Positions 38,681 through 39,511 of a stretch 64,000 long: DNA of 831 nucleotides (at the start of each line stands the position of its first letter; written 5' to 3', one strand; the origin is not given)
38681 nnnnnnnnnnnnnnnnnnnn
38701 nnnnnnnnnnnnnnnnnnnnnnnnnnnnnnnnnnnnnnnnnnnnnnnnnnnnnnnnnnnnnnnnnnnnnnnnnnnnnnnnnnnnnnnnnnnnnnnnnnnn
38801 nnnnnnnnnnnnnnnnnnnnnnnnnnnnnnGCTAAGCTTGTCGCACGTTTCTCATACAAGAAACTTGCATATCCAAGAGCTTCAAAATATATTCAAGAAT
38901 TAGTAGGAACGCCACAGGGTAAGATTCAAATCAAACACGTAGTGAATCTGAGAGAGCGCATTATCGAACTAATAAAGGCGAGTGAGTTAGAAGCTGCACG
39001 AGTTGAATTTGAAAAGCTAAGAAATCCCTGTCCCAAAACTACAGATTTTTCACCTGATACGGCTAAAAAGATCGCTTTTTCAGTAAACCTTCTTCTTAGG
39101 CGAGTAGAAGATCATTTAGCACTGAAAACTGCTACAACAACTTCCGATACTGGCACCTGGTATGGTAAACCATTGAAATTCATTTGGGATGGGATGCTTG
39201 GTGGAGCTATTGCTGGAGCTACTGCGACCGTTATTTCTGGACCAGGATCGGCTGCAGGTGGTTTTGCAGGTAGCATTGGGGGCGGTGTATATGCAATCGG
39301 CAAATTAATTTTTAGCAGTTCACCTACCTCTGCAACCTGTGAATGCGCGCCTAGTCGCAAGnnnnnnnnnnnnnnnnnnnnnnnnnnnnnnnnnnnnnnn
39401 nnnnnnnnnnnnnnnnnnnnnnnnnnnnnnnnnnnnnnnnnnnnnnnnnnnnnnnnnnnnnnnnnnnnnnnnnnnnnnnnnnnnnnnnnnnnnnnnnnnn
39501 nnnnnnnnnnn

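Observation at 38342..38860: Seven tandem IQ motifs at 23-23-23-23-23-25-residue spacing, a myosin-neck-like calmodulin/light-chain binding array in a bacterial protein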

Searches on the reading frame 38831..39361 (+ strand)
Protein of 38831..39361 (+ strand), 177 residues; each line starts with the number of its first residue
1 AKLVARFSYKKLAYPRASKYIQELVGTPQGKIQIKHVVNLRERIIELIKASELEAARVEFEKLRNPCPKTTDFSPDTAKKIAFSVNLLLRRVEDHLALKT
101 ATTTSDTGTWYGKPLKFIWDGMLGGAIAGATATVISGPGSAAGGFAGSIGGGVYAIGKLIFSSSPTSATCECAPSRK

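Call 19: find_homologous_proteins(query=window:38831-39361:+, max_evalue=0.01)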
Query window:38831-39361:+: 203 candidates shared short words with the query, none scored E <= 0.01.

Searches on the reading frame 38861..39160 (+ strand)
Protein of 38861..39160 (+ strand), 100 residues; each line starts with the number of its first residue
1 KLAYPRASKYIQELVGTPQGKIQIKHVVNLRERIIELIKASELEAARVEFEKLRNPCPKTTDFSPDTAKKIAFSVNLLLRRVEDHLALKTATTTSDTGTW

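Call 49: search_protein_families(library=pfam, proteins=[window:38861-39160:+], max_evalue=10)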
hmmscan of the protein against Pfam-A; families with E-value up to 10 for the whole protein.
window:38861-39160:+ (100 aa): 1 family
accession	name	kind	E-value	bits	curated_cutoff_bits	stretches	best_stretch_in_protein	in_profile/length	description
PF21420.2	Tautomerase-like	-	0.11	12.8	27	1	7-24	25-42/45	Tautomerase-like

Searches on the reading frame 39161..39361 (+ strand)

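Call 49: search_protein_families(library=pfam, proteins=[window:39161-39361:+], max_evalue=10)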
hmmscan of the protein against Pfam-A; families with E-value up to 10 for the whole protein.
window:39161-39361:+ (67 aa): 1 family
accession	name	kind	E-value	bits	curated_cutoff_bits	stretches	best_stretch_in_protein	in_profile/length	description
PF23333.1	VWC2L_1st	-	0.066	13.6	27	1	41-63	8-29/40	VWC2L-like, N-terminal domain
